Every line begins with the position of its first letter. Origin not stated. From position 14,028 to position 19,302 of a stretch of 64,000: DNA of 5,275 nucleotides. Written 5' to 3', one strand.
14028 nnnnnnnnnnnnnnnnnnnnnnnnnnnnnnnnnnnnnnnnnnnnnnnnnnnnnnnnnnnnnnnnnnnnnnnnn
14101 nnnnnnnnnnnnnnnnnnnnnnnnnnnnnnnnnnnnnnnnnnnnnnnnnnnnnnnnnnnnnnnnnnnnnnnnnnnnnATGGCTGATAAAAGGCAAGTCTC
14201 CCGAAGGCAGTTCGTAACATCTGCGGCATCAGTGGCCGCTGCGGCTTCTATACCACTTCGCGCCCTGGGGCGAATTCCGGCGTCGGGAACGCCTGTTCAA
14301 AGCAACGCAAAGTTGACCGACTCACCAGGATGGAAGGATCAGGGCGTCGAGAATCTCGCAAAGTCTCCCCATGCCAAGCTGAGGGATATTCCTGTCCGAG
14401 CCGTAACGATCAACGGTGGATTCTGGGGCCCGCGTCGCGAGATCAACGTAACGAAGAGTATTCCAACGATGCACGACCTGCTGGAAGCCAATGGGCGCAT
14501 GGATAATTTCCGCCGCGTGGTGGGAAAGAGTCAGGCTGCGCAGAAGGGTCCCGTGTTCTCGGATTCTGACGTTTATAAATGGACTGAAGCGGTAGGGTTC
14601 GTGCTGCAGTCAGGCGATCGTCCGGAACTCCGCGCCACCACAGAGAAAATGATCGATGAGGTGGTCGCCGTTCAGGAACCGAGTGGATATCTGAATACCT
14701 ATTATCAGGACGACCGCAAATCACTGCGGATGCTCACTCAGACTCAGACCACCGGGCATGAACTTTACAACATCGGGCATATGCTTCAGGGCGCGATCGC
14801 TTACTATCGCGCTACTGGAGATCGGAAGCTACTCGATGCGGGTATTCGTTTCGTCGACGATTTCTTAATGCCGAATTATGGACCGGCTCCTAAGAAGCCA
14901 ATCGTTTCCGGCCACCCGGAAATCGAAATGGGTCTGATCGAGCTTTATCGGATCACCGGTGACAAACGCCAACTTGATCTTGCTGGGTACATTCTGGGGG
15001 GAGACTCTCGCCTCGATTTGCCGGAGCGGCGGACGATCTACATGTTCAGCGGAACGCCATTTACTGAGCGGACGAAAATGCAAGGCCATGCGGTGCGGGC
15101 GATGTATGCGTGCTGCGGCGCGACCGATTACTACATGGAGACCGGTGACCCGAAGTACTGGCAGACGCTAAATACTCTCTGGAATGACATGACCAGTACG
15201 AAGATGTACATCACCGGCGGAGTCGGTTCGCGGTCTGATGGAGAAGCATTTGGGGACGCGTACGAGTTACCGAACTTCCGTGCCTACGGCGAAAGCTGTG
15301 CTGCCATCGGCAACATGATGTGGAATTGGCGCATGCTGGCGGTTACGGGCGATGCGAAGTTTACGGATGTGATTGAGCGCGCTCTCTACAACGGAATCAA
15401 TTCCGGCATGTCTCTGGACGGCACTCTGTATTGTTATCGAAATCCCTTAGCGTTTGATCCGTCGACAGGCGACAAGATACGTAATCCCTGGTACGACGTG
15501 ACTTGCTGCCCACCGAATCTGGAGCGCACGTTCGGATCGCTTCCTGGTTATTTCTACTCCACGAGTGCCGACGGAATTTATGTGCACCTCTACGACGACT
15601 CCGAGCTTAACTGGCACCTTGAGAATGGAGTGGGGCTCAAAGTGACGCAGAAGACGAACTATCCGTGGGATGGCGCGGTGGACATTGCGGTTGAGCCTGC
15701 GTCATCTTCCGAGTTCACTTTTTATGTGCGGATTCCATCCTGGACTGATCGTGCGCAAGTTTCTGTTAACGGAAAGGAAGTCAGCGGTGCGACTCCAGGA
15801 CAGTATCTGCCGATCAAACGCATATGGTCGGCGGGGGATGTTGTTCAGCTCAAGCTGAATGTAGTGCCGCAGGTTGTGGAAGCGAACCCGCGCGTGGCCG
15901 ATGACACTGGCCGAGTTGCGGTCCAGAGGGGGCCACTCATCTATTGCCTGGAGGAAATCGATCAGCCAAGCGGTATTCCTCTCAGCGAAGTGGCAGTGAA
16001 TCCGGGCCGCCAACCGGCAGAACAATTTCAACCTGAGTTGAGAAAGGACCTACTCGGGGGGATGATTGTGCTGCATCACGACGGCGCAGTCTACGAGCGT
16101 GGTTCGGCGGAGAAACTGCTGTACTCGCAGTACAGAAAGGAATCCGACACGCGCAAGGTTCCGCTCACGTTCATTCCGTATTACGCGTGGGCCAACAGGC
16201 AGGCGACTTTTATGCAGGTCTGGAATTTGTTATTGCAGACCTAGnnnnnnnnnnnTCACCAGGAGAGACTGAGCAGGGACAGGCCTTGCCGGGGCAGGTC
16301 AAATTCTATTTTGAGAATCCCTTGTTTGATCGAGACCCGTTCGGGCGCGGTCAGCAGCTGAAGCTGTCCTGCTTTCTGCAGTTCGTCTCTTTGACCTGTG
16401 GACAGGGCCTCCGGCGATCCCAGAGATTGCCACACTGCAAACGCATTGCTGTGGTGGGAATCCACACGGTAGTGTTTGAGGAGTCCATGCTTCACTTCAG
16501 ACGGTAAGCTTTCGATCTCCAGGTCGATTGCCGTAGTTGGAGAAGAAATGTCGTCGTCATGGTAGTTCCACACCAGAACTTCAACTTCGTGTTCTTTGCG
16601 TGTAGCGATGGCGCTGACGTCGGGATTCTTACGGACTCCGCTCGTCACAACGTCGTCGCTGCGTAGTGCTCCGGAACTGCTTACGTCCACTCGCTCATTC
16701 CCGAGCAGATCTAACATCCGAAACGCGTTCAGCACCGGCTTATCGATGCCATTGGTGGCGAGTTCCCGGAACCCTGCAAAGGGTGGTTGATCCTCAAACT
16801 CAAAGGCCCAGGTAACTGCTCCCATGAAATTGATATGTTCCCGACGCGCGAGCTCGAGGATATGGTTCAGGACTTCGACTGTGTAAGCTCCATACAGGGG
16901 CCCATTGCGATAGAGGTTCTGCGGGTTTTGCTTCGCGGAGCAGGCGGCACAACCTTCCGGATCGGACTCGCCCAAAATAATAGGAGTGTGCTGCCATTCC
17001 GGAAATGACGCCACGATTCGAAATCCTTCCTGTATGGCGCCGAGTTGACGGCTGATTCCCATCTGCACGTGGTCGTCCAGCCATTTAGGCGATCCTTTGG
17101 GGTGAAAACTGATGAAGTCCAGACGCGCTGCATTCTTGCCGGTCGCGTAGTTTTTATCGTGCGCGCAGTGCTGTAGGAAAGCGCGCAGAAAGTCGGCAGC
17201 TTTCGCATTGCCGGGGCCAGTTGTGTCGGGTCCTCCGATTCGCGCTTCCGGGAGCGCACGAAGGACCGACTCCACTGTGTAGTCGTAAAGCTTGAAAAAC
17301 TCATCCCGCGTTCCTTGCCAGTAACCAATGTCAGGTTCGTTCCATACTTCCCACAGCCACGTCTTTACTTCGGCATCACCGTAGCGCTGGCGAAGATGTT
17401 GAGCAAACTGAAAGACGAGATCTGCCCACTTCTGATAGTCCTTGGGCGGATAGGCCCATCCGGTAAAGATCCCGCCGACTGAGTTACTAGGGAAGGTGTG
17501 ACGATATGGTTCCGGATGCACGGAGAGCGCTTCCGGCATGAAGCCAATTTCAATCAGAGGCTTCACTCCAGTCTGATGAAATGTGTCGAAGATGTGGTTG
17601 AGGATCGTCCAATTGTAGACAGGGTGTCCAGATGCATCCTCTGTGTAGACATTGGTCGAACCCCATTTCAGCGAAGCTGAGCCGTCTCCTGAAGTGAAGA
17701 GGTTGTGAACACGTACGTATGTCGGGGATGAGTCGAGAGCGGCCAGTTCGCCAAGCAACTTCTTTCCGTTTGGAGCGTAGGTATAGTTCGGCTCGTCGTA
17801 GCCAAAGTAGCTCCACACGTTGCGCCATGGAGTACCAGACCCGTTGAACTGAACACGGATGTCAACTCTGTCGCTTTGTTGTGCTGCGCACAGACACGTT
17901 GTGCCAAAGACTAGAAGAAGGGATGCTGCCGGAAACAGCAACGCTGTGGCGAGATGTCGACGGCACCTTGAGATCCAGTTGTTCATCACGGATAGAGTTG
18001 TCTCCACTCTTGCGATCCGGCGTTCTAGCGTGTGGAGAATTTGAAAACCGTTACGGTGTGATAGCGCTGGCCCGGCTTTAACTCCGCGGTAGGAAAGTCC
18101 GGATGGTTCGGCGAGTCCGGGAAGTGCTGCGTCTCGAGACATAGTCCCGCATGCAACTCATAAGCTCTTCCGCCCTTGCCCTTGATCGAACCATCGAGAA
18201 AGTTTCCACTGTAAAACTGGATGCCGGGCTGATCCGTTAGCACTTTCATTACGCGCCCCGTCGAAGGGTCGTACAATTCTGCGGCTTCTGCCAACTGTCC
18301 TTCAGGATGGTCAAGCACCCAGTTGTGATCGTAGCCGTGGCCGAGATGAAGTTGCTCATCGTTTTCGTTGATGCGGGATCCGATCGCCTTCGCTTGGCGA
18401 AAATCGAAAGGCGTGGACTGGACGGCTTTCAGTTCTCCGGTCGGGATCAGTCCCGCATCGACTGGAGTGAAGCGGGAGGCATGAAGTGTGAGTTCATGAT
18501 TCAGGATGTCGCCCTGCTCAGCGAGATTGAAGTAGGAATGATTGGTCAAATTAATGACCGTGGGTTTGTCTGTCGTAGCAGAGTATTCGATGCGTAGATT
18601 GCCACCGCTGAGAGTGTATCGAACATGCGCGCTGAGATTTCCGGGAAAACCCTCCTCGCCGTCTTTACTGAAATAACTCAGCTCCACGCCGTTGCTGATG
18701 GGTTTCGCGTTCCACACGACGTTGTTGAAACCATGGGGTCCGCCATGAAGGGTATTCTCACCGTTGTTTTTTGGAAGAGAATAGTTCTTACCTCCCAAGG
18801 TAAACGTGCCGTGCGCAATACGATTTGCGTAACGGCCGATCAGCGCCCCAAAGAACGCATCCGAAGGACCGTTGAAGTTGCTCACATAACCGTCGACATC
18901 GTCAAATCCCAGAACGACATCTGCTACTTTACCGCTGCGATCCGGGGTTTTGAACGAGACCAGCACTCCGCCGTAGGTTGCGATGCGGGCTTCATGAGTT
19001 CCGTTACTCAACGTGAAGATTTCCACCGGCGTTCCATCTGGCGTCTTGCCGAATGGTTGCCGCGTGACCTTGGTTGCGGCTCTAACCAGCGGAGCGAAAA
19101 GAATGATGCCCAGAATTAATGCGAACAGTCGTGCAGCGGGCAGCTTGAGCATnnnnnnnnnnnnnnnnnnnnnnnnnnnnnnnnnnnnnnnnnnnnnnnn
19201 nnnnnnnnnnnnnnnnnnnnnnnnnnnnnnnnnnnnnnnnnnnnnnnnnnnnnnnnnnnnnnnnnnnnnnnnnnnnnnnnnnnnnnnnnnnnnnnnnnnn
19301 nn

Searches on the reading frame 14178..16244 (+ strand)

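Call 4: search_protein_families(library=pfam, proteins=[window:14178-16244:+], max_evalue=0.01)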
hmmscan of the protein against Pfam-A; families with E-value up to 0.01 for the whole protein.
window:14178-16244:+ (688 aa): 4 families
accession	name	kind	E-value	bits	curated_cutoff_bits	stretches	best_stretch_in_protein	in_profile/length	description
PF07944.18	Beta-AFase-like_GH127_cat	-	2.2e-96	323.6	24.9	1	75-455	1-374/376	Beta-L-arabinofuranosidase, GH127 catalytic domain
PF20736.2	Glyco_hydro127M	-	1.2e-26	93.1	24.2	1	466-561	1-94/95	Beta-L-arabinofuranosidase, GH127 middle domain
PF20737.2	Glyco_hydro127C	-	3.7e-23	81.5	23.7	1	564-682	1-69/71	Glycoside hydrolase family 127 C-terminal domain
PF10518.14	TAT_signal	-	0.0044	17.4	22.7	1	7-25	2-20/21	TAT (twin-arginine translocation) pathway signal sequence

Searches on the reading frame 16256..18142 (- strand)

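Call 5: search_protein_families(library=pfam, proteins=[window:16256-18142:-], max_evalue=0.00001)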
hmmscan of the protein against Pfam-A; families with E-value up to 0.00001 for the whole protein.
window:16256-18142:- (628 aa): 1 family
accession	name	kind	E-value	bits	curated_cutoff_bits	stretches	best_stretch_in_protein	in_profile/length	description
PF01229.23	Glyco_hydro_39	-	3.6e-54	184.8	26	1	163-591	61-454/472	Glycosyl hydrolases family 39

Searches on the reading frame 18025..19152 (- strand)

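Call 5: search_protein_families(library=pfam, proteins=[window:18025-19152:-], max_evalue=0.00001)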
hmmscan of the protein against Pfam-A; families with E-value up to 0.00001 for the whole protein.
window:18025-19152:- (375 aa): 1 family
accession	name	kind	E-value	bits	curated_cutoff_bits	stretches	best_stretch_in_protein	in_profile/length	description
PF01263.26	Aldose_epim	-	4e-94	315.8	27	1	45-370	2-298/299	Aldose 1-epimerase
